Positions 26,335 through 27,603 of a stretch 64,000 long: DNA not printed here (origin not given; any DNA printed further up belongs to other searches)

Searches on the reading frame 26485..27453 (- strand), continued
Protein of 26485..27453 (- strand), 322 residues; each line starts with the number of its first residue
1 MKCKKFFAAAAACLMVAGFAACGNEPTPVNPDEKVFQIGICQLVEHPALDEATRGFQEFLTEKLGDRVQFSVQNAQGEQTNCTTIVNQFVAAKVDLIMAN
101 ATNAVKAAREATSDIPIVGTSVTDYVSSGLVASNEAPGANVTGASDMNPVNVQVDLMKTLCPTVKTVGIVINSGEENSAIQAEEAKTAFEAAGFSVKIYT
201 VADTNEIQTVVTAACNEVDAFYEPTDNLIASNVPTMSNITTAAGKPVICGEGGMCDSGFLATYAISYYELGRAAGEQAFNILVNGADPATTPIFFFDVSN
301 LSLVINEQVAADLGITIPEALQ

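Call 46: find_homologous_proteins(query=P0121, max_evalue=1e-40)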
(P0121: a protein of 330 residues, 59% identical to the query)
Query P0121 (330 aa): 4524 proteins with E <= 1e-40 among 8000 candidates; the best 120 are listed.
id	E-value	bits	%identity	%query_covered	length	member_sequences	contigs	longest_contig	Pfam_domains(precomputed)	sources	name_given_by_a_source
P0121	9.2e-204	693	100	100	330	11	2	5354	PF04392.19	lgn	-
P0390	5.4e-153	527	81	88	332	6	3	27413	PF04392.19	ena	-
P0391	9.9e-147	506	77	100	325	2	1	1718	PF04392.19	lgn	-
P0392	1.3e-141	489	74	100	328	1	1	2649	PF04392.19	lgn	-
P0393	5.2e-117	409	67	85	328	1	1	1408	PF04392.19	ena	-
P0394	6.4e-117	408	67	85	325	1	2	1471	PF04392.19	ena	-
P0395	1.2e-116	407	62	94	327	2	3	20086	PF04392.19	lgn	-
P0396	1.0e-115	404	61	98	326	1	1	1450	PF04392.19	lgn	-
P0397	9.3e-111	388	65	85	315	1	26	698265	PF04392.19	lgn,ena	-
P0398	2.6e-110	387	60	98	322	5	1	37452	PF13407.13,PF04392.19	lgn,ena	-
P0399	1.6e-109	384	58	98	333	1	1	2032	PF04392.19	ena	-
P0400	5.5e-109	382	62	93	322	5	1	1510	PF13407.13,PF04392.19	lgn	-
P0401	5.8e-108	379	59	94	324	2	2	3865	PF13407.13,PF04392.19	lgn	-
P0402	6.3e-108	379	61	93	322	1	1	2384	PF13407.13,PF13458.13,PF04392.19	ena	-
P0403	2.7e-107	377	59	98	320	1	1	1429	PF04392.19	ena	-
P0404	2.9e-107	377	60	93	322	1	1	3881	PF13407.13,PF04392.19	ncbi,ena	-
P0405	5.2e-107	376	58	98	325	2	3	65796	PF04392.19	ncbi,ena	-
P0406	5.9e-107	376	61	92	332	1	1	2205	PF04392.19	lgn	-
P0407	7.3e-107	375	59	98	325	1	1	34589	PF13407.13,PF04392.19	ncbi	-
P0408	8.8e-107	375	59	98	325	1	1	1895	PF13407.13,PF04392.19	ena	-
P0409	1.1e-106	375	59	95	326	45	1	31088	PF13407.13,PF04392.19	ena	-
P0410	1.8e-106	374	59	98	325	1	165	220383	PF13407.13,PF04392.19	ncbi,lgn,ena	-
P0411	1.8e-106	374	59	98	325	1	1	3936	PF04392.19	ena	-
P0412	2.1e-106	374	59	98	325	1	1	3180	PF13407.13,PF04392.19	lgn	-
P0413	2.1e-106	374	64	86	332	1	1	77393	PF13407.13,PF04392.19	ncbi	-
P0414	2.2e-106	374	59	98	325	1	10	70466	PF13407.13,PF04392.19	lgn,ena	-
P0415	2.7e-106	374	59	98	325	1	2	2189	PF13407.13,PF04392.19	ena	-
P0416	3.2e-106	373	59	98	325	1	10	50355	PF13407.13,PF04392.19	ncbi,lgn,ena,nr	ncbi:MAG TPA: sugar ABC transporter substrate-binding protein [Ruminococcaceae bacterium]|nr:sugar A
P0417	3.3e-106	373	59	98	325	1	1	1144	PF13407.13,PF04392.19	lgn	-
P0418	3.7e-106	373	59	98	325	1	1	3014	PF13407.13,PF04392.19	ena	-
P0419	4.1e-106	373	59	98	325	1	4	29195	PF13407.13,PF04392.19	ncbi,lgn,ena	-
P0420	4.1e-106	373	60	98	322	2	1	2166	PF04392.19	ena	-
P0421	4.3e-106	373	59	98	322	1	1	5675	PF13407.13,PF04392.19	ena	-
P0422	5.8e-106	372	59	98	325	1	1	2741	PF13407.13,PF04392.19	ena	-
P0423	6.4e-106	372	59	98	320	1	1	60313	PF04392.19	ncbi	-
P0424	9.7e-106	372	59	98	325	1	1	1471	PF13407.13,PF04392.19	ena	-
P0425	1.0e-105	372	59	98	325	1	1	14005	PF13407.13,PF04392.19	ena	-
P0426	1.0e-105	372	56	98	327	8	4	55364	PF04392.19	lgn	-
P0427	1.0e-105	372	58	98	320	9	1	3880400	PF04392.19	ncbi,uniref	ncbi:ABC transporter substrate-binding protein [Alloiococcus sp. CFN-8]|uniref:ABC transporter subst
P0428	1.2e-105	371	58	98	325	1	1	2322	PF13407.13,PF04392.19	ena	-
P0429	1.4e-105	371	64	85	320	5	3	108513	PF04392.19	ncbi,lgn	ncbi:MAG: ABC transporter substrate-binding protein [Eubacteriales bacterium]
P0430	1.6e-105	371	59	98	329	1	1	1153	PF04392.19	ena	-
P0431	1.7e-105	371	59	98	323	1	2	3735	PF13407.13,PF04392.19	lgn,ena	-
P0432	2.7e-105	370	59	98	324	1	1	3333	PF04392.19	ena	-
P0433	2.7e-105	370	59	98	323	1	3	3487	PF04392.19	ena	-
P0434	4.9e-105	369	59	98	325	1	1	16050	PF13407.13,PF04392.19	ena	-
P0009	5.6e-105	369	59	98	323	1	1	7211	PF13407.13,PF04392.19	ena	-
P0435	5.9e-105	369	58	98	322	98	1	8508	PF13407.13,PF04392.19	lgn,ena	-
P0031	8.5e-105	369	59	98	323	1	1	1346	PF13407.13,PF04392.19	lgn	-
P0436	1.2e-104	368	58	98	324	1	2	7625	PF13407.13,PF04392.19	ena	-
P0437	1.5e-104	368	59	98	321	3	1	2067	PF04392.19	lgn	-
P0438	1.6e-104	368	58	98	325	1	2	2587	PF13407.13,PF04392.19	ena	-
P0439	1.6e-104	368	62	89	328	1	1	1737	PF04392.19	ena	-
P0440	1.7e-104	368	57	98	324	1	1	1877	PF13407.13,PF04392.19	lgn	-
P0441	2.5e-104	367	58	98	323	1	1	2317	PF13407.13,PF04392.19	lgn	-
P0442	2.8e-104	367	59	98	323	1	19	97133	PF13407.13,PF04392.19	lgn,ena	-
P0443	3.0e-104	367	59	98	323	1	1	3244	PF13407.13,PF04392.19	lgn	-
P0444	3.6e-104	367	59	98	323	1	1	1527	PF13407.13,PF04392.19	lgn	-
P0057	3.6e-104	366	59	98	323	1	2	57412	PF13407.13,PF04392.19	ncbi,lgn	-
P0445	3.9e-104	366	59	98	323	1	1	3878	PF13407.13,PF04392.19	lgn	-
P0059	4.1e-104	366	59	98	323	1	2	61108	PF13407.13,PF04392.19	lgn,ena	-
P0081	4.3e-104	366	59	98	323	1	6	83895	PF13407.13,PF04392.19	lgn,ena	-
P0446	4.4e-104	366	59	98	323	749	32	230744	PF13407.13,PF04392.19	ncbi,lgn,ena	-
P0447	4.4e-104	366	54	97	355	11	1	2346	PF04392.19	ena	-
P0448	4.9e-104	366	59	98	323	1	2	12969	PF13407.13,PF04392.19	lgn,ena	-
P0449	4.9e-104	366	59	98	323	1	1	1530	PF04392.19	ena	-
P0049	5.1e-104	366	58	98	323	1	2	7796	PF13407.13,PF04392.19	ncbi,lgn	-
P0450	5.4e-104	366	59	98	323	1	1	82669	PF13407.13,PF04392.19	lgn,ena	-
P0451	5.6e-104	366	59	98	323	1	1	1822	PF13407.13,PF04392.19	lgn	-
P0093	6.0e-104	366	59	98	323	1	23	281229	PF13407.13,PF04392.19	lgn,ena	-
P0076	6.5e-104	366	59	98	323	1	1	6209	PF13407.13,PF04392.19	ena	-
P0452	6.5e-104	366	58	98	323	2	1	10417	PF13407.13,PF04392.19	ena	-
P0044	6.7e-104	366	59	95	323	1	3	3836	PF13407.13,PF04392.19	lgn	-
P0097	6.8e-104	366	59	98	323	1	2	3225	PF13407.13,PF04392.19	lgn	-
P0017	7.0e-104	366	58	98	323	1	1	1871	PF13407.13,PF04392.19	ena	-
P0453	7.3e-104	365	61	88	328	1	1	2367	PF13407.13,PF04392.19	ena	-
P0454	7.4e-104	365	58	98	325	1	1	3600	PF13407.13,PF04392.19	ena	-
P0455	7.5e-104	365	58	98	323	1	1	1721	PF13407.13,PF04392.19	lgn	-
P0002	7.8e-104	365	58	95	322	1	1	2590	PF13407.13,PF04392.19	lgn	-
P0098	7.9e-104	365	59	98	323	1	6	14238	PF13407.13,PF04392.19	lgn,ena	-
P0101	9.0e-104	365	59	98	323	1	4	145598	PF13407.13,PF04392.19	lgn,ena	-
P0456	9.5e-104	365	59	98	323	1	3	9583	PF13407.13,PF04392.19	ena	-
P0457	1.0e-103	365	58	98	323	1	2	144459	PF04392.19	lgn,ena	-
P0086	1.0e-103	365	58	98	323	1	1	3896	PF13407.13,PF04392.19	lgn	-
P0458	1.1e-103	365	59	98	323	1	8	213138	PF13407.13,PF04392.19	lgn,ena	-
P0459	1.1e-103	365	58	98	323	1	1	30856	PF04392.19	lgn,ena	-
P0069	1.2e-103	365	59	95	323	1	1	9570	PF13407.13,PF04392.19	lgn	-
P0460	1.4e-103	365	58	98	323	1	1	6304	PF13407.13,PF04392.19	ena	-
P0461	1.4e-103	365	59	98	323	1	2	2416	PF13407.13,PF04392.19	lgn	-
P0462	1.4e-103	365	58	98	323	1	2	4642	PF13407.13,PF04392.19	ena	-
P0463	1.4e-103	365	58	98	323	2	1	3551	PF13407.13,PF04392.19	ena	-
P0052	1.5e-103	365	58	98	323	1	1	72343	PF13407.13,PF04392.19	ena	-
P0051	1.5e-103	364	58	98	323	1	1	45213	PF13407.13,PF04392.19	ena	-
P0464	1.6e-103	364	58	98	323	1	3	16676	PF13407.13,PF04392.19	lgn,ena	-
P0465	1.7e-103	364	58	98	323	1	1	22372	PF13407.13,PF04392.19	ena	-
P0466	1.8e-103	364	58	98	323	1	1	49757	PF13407.13,PF04392.19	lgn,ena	-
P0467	1.9e-103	364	59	98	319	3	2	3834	PF04392.19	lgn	-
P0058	1.9e-103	364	58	98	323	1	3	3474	PF13407.13,PF04392.19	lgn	-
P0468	1.9e-103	364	59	95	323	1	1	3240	PF13407.13,PF04392.19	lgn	-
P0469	2.0e-103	364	58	98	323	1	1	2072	PF04392.19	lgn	-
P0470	2.0e-103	364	59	98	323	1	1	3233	PF04392.19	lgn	-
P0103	2.0e-103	364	58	95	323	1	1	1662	PF13407.13,PF04392.19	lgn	-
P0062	2.1e-103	364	58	98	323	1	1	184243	PF13407.13,PF04392.19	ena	-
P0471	2.1e-103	364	58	98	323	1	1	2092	PF04392.19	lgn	-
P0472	2.1e-103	364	58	98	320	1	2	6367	PF04392.19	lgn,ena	-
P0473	2.1e-103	364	58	98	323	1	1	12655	PF13407.13,PF04392.19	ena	-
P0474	2.1e-103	364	59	98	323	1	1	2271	PF04392.19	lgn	-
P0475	2.2e-103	364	58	98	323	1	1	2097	PF13407.13,PF04392.19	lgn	-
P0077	2.3e-103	364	58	98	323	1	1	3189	PF13407.13,PF04392.19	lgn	-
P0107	2.3e-103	364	58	98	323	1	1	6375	PF04392.19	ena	-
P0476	2.4e-103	364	58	98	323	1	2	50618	PF13407.13,PF04392.19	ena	-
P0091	2.5e-103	364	58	98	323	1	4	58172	PF13407.13,PF04392.19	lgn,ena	-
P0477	2.5e-103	364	59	95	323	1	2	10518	PF13407.13,PF04392.19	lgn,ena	-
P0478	2.5e-103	364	58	98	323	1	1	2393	PF04392.19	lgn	-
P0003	2.5e-103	364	58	95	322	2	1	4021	PF04392.19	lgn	-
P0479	2.6e-103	364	58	98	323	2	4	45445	PF13407.13,PF04392.19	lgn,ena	-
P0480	2.6e-103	364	58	98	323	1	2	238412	PF04392.19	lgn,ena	-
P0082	2.6e-103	364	58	98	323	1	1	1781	PF13407.13,PF04392.19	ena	-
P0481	2.7e-103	364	59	98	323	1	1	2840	PF13407.13,PF04392.19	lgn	-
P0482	2.7e-103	364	59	95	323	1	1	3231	PF13407.13,PF04392.19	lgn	-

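Call 48: find_encoding_contigs(protein=P0398, flank=1500, max_places=1)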
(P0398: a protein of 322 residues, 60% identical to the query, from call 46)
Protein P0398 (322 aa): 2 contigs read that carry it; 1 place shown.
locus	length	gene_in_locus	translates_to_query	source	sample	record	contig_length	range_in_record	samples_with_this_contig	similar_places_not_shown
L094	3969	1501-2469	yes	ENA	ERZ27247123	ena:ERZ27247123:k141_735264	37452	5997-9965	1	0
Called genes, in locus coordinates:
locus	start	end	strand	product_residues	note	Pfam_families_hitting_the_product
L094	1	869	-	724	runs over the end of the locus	PF03477:ATP-cone, PF13597:NRDD, PF01228:Gly_radical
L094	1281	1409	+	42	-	-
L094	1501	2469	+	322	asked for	PF04392:ABC_sub_bind, PF13407:Peripla_BP_4 (weak)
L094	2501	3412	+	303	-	PF02653:BPD_transp_2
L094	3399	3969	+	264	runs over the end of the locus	PF00005:ABC_tran, PF02463:SMC_N (weak), PF13304:AAA_21 (faint)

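Call 49: find_encoding_contigs(protein=P0429, flank=1500, max_places=1)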
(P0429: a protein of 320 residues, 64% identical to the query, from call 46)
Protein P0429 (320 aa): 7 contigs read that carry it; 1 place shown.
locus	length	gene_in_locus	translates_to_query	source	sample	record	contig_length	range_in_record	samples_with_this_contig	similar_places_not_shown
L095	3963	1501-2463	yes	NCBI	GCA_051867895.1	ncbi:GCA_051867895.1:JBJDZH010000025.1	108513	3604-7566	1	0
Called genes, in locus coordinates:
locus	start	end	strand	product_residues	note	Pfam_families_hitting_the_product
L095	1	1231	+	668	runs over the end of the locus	-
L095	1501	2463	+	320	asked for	PF04392:ABC_sub_bind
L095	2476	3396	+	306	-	PF02653:BPD_transp_2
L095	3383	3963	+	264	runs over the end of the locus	PF00005:ABC_tran, PF02463:SMC_N (weak)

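Call 50: find_encoding_contigs(protein=P0404, flank=1500, max_places=1)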
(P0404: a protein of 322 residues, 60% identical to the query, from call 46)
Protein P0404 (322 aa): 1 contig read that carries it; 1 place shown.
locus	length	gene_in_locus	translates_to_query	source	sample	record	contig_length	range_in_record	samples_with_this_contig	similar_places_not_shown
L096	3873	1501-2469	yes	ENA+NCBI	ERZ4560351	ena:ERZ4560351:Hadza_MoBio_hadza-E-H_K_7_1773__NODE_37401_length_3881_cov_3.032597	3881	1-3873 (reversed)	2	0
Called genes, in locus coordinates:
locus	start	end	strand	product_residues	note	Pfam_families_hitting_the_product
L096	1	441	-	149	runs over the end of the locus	?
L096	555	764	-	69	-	-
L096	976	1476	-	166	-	-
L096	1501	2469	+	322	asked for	PF04392:ABC_sub_bind, PF13407:Peripla_BP_4 (weak)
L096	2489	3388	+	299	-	PF02653:BPD_transp_2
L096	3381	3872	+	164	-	?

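Call 51: find_encoding_contigs(protein=P0395, flank=1500, max_places=1)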
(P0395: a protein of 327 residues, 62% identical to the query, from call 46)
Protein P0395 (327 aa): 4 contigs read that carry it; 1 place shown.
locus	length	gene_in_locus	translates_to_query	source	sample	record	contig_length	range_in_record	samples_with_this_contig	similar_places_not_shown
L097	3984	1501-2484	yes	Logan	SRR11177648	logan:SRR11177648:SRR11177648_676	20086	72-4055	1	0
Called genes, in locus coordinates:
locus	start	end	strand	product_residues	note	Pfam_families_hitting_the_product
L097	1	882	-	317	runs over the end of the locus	?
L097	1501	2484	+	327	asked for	PF04392:ABC_sub_bind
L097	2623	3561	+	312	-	PF02653:BPD_transp_2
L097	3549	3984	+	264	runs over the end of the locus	PF09818:ABC_ATPase (faint), PF00005:ABC_tran, PF02463:SMC_N (weak), PF13304:AAA_21 (faint)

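Call 52: find_encoding_contigs(protein=P0427, flank=1500, max_places=1)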
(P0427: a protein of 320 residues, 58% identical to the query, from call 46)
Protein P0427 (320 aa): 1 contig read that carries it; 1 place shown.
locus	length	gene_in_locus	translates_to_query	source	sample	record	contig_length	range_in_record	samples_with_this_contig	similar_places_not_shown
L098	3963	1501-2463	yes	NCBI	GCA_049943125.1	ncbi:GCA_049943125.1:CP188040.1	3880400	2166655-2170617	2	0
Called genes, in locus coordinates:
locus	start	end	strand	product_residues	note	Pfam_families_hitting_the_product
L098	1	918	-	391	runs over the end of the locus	PF17785:PUA_3, PF13649:Methyltransf_25 (faint), PF10672:Methyltrans_SAM, PF02475:TRM5-TYW2_MTfase, PF02005:TRM (weak), PF03602:Cons_hypoth95, PF06325:PrmA, PF13847:Methyltransf_31, +1 more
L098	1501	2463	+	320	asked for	PF04392:ABC_sub_bind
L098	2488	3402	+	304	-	PF02653:BPD_transp_2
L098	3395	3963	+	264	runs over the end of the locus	PF00005:ABC_tran, PF02463:SMC_N (weak), PF13304:AAA_21 (faint)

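Call 53: find_encoding_contigs(protein=P0413, flank=1500, max_places=1)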
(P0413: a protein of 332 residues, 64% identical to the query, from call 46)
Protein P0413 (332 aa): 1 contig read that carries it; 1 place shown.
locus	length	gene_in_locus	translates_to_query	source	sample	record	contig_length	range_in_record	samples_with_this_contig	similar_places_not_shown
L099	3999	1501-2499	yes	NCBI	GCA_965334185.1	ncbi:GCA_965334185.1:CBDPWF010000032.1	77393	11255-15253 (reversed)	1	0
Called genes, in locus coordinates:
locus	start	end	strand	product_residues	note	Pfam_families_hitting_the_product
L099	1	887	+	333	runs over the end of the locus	PF07451:SpoVAD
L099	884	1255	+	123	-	PF03862:SpoVAC_SpoVAEB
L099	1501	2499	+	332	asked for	PF04392:ABC_sub_bind, PF13407:Peripla_BP_4 (weak)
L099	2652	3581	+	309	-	PF02653:BPD_transp_2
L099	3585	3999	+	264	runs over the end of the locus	PF00005:ABC_tran, PF02463:SMC_N (faint), PF13304:AAA_21 (faint)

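Call 54: find_encoding_contigs(protein=P0397, flank=1500, max_places=1)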
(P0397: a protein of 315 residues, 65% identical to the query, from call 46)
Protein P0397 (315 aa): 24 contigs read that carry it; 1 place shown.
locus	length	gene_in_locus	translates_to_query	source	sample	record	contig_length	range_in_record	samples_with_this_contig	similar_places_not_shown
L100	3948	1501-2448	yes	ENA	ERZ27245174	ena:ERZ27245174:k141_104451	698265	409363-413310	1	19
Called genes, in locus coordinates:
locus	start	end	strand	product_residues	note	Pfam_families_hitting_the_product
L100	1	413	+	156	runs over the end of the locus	PF01668:SmpB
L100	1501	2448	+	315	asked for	PF04392:ABC_sub_bind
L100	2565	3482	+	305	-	PF02653:BPD_transp_2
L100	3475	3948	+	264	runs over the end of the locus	PF00005:ABC_tran, PF02463:SMC_N (weak), PF13304:AAA_21 (faint)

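Call 55: find_encoding_contigs(protein=P0390, flank=1500, max_places=1)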
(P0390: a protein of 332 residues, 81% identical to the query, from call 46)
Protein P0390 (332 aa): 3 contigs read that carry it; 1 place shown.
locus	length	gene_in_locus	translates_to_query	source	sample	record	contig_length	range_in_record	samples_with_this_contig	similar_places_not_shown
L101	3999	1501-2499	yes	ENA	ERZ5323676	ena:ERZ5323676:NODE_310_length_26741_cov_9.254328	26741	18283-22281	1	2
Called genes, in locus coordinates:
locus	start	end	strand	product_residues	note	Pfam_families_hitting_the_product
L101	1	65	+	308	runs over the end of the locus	PF00753:Lactamase_B, PF12706:Lactamase_B_2 (weak)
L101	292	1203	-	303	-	PF13529:Peptidase_C39_2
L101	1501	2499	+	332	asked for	PF04392:ABC_sub_bind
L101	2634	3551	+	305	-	PF02653:BPD_transp_2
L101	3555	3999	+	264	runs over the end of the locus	PF00005:ABC_tran, PF02463:SMC_N, PF09818:ABC_ATPase (faint), PF13304:AAA_21 (faint)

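Call 65: find_encoding_contigs(protein=P0405, flank=1500, max_places=3)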
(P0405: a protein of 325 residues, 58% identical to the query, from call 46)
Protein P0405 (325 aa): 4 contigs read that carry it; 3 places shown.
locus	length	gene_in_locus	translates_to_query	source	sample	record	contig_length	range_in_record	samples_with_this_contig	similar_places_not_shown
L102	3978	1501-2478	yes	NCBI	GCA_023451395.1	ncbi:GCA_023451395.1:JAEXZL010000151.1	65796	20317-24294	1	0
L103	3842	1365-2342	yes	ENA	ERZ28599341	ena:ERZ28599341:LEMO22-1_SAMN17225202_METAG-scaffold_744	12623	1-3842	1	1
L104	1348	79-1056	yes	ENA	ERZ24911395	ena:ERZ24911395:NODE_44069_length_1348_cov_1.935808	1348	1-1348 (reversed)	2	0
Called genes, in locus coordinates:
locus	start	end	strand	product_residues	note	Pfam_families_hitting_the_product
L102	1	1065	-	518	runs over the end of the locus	PF07992:Pyr_redox_2 (faint), PF13738:Pyr_redox_3 (faint), PF00070:Pyr_redox (faint), PF01134:GIDA (faint), PF01266:DAO, PF01494:FAD_binding_3 (weak), PF12831:FAD_oxidored (weak), PF00355:Rieske, +3 more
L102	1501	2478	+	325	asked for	PF04392:ABC_sub_bind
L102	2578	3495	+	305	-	PF02653:BPD_transp_2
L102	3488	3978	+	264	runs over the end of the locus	PF00005:ABC_tran, PF02463:SMC_N, PF13304:AAA_21 (faint)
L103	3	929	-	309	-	?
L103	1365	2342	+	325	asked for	PF04392:ABC_sub_bind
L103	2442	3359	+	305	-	PF02653:BPD_transp_2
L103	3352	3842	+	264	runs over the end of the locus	PF00005:ABC_tran, PF02463:SMC_N, PF13304:AAA_21 (faint)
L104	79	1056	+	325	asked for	PF04392:ABC_sub_bind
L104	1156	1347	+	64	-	?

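Call 77: search_protein_families(library=ncbifam, proteins=[window:26485-27453:-], max_evalue=0.00001)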
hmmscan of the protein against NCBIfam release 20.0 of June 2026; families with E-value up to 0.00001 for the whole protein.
window:26485-27453:- (322 aa): 1 family
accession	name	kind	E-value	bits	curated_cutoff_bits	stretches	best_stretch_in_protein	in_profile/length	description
NF041285.1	ABC_SBP_TrpX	equivalog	1.3e-81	274.2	390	1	10-321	6-317/322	tryptophan ABC transporter substrate-binding protein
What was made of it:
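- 26485..27453 (-): Substrate-binding protein, 322 aa, probable lipoprotein (N-terminus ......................). RBS AAGGAG at 27466..27461. TrpX equivalog score is 274 against a cut-off of 390 (call 77).
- On TrpX tryptophan-binding protein (NCBIfam NF041285 equivalog): 274.2 bits against a cut-off of 390 (call 77).
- Closest known: TrpXYZ tryptophan ABC importer with a Trp T-box. Different: The window protein fails the NCBIfam TrpX equivalog cut-off (274 against 390 bits, call 77).
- It falls below the TrpX equivalog cut-off (call 77).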
